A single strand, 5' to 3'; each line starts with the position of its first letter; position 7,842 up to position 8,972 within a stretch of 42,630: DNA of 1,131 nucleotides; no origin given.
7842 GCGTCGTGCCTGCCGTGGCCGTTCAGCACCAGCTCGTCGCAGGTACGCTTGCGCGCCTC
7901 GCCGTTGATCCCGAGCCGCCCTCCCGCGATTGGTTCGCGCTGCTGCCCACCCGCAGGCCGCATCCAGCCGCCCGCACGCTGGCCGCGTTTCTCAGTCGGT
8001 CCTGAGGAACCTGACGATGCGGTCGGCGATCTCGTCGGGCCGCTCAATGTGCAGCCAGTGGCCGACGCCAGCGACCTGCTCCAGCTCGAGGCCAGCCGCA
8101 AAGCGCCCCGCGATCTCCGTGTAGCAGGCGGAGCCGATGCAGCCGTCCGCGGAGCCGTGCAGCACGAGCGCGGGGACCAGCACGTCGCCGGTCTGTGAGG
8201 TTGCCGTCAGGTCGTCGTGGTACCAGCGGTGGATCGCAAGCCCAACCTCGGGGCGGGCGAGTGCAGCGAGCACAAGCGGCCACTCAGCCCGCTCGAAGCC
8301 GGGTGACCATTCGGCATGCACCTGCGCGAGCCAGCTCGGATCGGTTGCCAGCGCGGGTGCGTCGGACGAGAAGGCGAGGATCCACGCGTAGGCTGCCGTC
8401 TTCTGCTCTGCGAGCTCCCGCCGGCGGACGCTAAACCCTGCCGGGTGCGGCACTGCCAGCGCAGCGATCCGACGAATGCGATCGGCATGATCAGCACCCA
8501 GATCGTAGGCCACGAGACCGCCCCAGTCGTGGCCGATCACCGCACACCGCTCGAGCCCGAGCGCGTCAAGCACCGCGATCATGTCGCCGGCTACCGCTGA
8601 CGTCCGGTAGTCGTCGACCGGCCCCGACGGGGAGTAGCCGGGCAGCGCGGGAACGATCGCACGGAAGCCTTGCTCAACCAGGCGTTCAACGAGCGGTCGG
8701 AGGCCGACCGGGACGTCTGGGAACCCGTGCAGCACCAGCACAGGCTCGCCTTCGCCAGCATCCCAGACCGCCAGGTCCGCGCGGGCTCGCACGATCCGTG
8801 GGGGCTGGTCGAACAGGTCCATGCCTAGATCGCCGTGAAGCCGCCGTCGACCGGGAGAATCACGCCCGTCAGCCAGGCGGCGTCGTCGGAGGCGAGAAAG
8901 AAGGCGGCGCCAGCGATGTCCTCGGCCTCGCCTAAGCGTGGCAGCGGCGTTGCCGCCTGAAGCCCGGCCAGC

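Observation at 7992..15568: Shell-less eight-gene B12 diol/glycerol dehydratase operon wired to an epoxide-hydrolase-type hydrolase and three SDR-type genes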

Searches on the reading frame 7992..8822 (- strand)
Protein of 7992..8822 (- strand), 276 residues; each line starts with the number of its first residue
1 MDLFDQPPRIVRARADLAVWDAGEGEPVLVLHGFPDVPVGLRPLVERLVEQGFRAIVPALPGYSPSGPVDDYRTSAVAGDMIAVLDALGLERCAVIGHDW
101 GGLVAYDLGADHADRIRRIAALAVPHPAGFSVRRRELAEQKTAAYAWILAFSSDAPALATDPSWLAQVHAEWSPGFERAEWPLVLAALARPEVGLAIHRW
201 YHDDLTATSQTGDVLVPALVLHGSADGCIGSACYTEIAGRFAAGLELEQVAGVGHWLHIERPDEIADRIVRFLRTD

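Call 6: search_protein_families(library=pfam, proteins=[window:7992-8822:-], max_evalue=0.01)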
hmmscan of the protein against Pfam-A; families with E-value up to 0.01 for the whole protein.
window:7992-8822:- (276 aa): 3 families
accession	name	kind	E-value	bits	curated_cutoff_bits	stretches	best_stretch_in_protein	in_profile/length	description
PF00561.26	Abhydrolase_1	-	1.6e-20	74.3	25.8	1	27-262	2-245/245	alpha/beta hydrolase fold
PF12697.13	Abhydrolase_6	-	8.4e-17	63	26.3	1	28-267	1-216/217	Alpha/beta hydrolase family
PF12146.15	Hydrolase_4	-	4.3e-07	29.9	27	1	28-261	7-238/239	Serine aminopeptidase, S33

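Call 7: search_protein_families(library=ncbifam, proteins=[window:7992-8822:-], max_evalue=0.01)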
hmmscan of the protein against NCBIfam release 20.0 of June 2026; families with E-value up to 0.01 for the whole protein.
window:7992-8822:- (276 aa): 26 families (the best 25 are shown)
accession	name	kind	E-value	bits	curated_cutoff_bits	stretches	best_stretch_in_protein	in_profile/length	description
NF002938.0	PRK03592.1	equivalog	2e-17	63.5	241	1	15-122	20-127/298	haloalkane dehalogenase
NF011457.0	PRK14875.1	equivalog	3.9e-17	62.3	307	1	15-123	120-230/372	acetoin dehydrogenase dihydrolipoyllysine-residue acetyltransferase subunit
NF002043.0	PRK00870.1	subfamily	1e-16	61.3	265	1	23-159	44-175/302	haloalkane dehalogenase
NF051488.1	bifunc_PcaDC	exception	1.3e-15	57.5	390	1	46-275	33-252/375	bifunctional 3-oxoadipate enol-lactonase/4-carboxymuconolactone decarboxylase PcaDC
NF007954.0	PRK10673.1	equivalog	1.1e-14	54.3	399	2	62-136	54-125/255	esterase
TIGR02427.1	protocat_pcaD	equivalog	2.6e-14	53.2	255.85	2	61-122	48-110/251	3-oxoadipate enol-lactonase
NF004514.1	PRK05855.1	equivalog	2.5e-13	49.5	455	1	16-273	11-287/578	SDR family oxidoreductase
TIGR03056.1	bchO_mg_che_rel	equivalog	3.6e-12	45.9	172.55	2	16-119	17-123/278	alpha/beta fold hydrolase BchO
NF050089.1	i_nPHAscl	equivalog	3.6e-11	42.6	300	2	24-140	17-133/288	intracellular short-chain-length polyhydroxyalkanoate depolymerase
TIGR03611.1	RutD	equivalog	1.4e-10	41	238.5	1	68-218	57-214/258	pyrimidine utilization protein D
NF002873.0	PRK03204.1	equivalog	1.6e-09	37.5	466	1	17-119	26-129/286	haloalkane dehalogenase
TIGR03343.1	biphenyl_bphD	equivalog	3.8e-09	36.2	462.15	1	18-122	23-132/282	2-hydroxy-6-oxo-6-phenylhexa-2,4-dienoate hydrolase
TIGR03695.1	menH_SHCHC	equivalog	1.5e-08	34.4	208.55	1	26-119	3-99/252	2-succinyl-6-hydroxy-2,4-cyclohexadiene-1-carboxylate synthase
NF052610.1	macro_16_ester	equivalog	3.3e-08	33.2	420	1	71-123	74-126/281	alpha/beta fold macrolide esterase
NF053693.1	esterase_mleCBF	exception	3.3e-07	29.9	564.5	1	70-123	73-126/279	CBF family alpha/beta fold macrolide esterase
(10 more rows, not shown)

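Call 15: search_solved_structures(query=window:7992-8822:-, max_evalue=0.001, show_alignments=3)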
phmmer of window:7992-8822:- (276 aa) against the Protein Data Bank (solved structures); distinct sequences matched with E-value up to 0.001: 249 (the best 60 are shown).
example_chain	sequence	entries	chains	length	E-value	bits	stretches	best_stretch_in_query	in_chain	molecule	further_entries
5cw2_C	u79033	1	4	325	3.4e-23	85.6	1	17-131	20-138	Putative epoxide hydrolase EPHA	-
5ng7_A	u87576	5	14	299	6.5e-23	84.7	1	22-147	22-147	epoxide hydrolase | Alpha/beta epoxide hydrolase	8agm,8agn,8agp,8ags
8hm5_A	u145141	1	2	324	3e-21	79.2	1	16-128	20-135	Epoxide hydrolase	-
5y6y_B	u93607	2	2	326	1e-18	70.9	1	18-125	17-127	Epoxide hydrolase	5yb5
7cg6_B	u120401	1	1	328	1.4e-18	70.4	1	18-125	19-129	Epoxide hydrolase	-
5y5d_B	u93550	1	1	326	1.5e-18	70.4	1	18-125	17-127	Epoxide hydrolase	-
7cg2_B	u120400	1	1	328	1.6e-18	70.3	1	18-125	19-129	Epoxide hydrolase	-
5xm6_A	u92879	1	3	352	2.1e-18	69.9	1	18-125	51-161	Epoxide hydrolase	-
4jnc_A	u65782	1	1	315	4.9e-18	68.7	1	11-128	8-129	Bifunctional epoxide hydrolase 2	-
4c4x_A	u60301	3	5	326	5.2e-18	68.6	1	11-128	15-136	BIFUNCTIONAL EPOXIDE HYDROLASE 2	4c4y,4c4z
7eba_A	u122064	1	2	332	5.6e-18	68.5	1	11-128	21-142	Bifunctional epoxide hydrolase 2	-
3ans_A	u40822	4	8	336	5.8e-18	68.4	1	11-128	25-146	Epoxide hydrolase 2 | Bifunctional epoxide hydrolase 2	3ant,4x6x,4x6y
3pdc_A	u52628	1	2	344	6.3e-18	68.3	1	11-128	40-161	Epoxide hydrolase 2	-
6i5e_A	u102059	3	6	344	6.4e-18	68.3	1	11-128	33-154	Bifunctional epoxide hydrolase 2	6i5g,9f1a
6fr2_A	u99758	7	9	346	6.5e-18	68.3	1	11-128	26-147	Bifunctional epoxide hydrolase 2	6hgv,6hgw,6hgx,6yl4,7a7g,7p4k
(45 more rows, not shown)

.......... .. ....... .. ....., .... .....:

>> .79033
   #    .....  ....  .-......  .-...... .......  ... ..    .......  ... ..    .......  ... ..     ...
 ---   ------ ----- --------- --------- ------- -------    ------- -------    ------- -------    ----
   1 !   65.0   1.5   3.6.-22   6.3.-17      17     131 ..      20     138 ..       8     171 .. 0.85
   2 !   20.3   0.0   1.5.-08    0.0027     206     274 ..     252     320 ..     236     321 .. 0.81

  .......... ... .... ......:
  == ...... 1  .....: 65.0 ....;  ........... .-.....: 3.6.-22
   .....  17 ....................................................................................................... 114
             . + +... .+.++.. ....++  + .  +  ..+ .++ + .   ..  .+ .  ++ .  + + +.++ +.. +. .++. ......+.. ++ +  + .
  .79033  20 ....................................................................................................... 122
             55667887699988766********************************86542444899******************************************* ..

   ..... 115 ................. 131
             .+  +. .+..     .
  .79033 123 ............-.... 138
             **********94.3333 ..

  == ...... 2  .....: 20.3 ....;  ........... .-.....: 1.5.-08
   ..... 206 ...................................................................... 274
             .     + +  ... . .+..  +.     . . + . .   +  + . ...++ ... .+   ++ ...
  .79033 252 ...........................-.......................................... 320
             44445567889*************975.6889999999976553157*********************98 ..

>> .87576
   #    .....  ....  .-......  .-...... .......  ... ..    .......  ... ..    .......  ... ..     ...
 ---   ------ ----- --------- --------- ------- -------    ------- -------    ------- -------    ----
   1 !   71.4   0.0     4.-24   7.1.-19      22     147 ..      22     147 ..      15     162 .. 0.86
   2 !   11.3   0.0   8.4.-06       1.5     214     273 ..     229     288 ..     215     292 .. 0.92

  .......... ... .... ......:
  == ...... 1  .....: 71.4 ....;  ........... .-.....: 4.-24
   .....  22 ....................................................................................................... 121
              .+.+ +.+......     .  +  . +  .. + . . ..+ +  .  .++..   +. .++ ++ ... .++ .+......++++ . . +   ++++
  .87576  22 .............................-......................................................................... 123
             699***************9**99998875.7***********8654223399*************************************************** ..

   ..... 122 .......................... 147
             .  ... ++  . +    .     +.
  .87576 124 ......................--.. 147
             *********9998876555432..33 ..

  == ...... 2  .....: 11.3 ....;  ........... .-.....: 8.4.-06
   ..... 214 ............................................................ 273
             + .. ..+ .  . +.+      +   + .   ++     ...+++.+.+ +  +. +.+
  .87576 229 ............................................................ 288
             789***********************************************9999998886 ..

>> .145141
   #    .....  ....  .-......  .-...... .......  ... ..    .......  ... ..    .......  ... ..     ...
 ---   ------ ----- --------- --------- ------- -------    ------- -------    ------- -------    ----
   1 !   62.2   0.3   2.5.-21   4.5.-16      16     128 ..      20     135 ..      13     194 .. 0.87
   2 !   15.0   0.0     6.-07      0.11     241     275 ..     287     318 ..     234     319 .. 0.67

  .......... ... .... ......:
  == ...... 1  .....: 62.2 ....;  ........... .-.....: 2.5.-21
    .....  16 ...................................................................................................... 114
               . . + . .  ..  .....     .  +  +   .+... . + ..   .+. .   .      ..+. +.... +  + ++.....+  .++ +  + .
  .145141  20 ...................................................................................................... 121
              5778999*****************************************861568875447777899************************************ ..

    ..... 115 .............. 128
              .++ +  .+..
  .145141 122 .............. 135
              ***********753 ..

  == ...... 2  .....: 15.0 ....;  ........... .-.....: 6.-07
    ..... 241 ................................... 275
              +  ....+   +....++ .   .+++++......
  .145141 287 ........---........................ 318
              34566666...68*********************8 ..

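Call 18: find_homologous_proteins(query=window:7992-8822:-, max_evalue=1e-10)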
Query window:7992-8822:- (276 aa): 1530 proteins with E <= 1e-10 among 8000 candidates; the best 120 are listed.
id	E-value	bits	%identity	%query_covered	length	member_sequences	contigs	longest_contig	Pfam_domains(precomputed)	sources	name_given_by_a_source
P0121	3.4e-176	603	97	100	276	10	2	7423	PF12697.14,PF00561.27,PF12146.16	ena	-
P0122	3.0e-130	452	74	99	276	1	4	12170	PF12697.14,PF00561.27,PF12146.16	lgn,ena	-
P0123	2.0e-129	449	73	98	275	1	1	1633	PF12697.14,PF00561.27,PF12146.16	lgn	-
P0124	1.8e-126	439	71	99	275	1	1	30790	PF12697.14,PF00561.27,PF12146.16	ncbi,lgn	-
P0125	2.9e-126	439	71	100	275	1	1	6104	PF12697.14,PF00561.27,PF12146.16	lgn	-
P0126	7.6e-126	437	73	99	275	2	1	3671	PF12697.14,PF00561.27,PF12146.16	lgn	-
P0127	9.3e-126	437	70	97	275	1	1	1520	PF12697.14,PF00561.27,PF12146.16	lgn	-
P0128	3.1e-125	435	68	99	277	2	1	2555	PF12697.14,PF00561.27,PF12146.16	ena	-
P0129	1.5e-122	426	67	99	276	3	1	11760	PF12697.14,PF00561.27,PF12146.16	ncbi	-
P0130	5.9e-122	425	69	99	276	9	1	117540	PF12697.14,PF00561.27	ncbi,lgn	ncbi:MAG: alpha/beta hydrolase [Thermoleophilia bacterium]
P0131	6.5e-122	424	69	99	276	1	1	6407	PF12697.14,PF00561.27,PF12146.16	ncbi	ncbi:MAG: alpha/beta fold hydrolase [Gaiellales bacterium]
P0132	6.7e-122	424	68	99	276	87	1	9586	PF12697.14,PF00561.27,PF12146.16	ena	-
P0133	1.9e-121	423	67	100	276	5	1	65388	PF12697.14,PF00561.27,PF12146.16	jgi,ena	jgi:pimeloyl-ACP methyl ester carboxylesterase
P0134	2.0e-121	423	67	99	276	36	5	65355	PF12697.14,PF00561.27,PF12146.16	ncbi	-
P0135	2.6e-121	422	71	99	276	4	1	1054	PF12697.14,PF00561.27,PF12146.16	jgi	jgi:pimeloyl-ACP methyl ester carboxylesterase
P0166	3.5e-90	320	57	96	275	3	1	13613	PF12697.14,PF00561.27,PF12146.16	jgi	jgi:pimeloyl-ACP methyl ester carboxylesterase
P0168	1.4e-88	315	56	97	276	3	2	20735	PF12697.14,PF00561.27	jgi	jgi:pimeloyl-ACP methyl ester carboxylesterase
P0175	2.5e-84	301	54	95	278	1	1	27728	PF12697.14,PF00561.27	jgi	jgi:pimeloyl-ACP methyl ester carboxylesterase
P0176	5.1e-84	300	54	97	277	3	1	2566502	PF12697.14,PF00561.27,PF12146.16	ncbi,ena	-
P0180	1.7e-81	292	52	97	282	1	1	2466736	PF12697.14,PF00561.27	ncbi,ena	-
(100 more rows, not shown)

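Call 20: find_encoding_contigs(protein=P0180, flank=10000, max_places=2)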
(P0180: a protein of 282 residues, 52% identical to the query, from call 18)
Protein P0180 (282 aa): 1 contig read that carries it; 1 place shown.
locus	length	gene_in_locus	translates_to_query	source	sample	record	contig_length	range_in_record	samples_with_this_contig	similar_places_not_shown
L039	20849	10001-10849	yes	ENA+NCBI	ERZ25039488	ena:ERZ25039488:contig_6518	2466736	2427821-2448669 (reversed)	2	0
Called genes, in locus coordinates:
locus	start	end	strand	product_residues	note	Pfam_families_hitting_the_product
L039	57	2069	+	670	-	PF19291:TREH_N, PF00723:Glyco_hydro_15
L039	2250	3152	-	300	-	-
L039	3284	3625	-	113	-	-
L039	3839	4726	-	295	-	-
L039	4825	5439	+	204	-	PF00211:Guanylate_cyc (weak)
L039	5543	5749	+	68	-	-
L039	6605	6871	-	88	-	-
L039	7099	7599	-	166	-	PF00583:Acetyltransf_1 (weak), PF13508:Acetyltransf_7 (weak)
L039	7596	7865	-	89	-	PF08681:TacA1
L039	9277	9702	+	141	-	PF03401:TctC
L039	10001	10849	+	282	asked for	PF00561:Abhydrolase_1, PF12697:Abhydrolase_6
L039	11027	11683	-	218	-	PF09347:DUF1989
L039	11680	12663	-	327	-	PF00296:Bac_luciferase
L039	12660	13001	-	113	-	PF14499:DUF4437 (weak), PF12973:Cupin_7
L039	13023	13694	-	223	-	PF11010:DUF2848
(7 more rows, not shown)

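Call 21: find_encoding_contigs(protein=P0176, flank=10000, max_places=2)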
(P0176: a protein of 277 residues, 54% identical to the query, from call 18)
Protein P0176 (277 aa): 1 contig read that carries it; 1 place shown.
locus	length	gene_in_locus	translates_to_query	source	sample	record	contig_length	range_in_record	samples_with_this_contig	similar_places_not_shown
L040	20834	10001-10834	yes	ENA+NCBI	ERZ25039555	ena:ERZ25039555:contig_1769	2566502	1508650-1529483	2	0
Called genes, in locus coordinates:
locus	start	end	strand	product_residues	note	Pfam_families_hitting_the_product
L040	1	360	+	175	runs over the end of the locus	PF13185:GAF_2 (weak)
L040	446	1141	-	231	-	-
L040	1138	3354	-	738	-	PF13328:HD_4, PF01966:HD, PF04607:RelA_SpoT, PF02824:TGS, PF19296:RelA_AH, PF28438:RelA_RIS, PF13291:ACT_4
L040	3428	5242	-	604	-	PF01368:DHH, PF02272:DHHA1, PF17768:RecJ_OB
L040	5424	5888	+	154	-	-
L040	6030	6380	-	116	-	-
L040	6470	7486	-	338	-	PF05496:RuvB_N, PF06068:TIP49 (faint), PF01078:Mg_chelatase (faint), PF00004:AAA, PF07728:AAA_5, PF17864:AAA_lid_4, PF05491:WHD_RuvB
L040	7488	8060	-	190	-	PF01330:RuvA_N, PF00633:HHH (faint), PF14520:HHH_5, PF07499:RuvA_C (weak)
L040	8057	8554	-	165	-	PF02075:RuvC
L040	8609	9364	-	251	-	PF20772:TACO1_YebC_N, PF01709:Transcrip_reg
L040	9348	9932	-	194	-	PF01174:SNO, PF07685:GATase_3 (weak)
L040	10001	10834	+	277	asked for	PF00561:Abhydrolase_1, PF12146:Hydrolase_4 (weak), PF12697:Abhydrolase_6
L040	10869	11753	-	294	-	PF01680:SOR_SNZ, PF05690:ThiG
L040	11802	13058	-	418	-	PF00070:Pyr_redox (faint), PF00890:FAD_binding_2 (weak), PF01266:DAO, PF03486:HI0933_like (faint), PF07992:Pyr_redox_2 (faint), PF12831:FAD_oxidored (weak), PF13450:NAD_binding_8 (faint), PF13738:Pyr_redox_3 (faint)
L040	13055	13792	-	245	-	PF01177:Asp_Glu_race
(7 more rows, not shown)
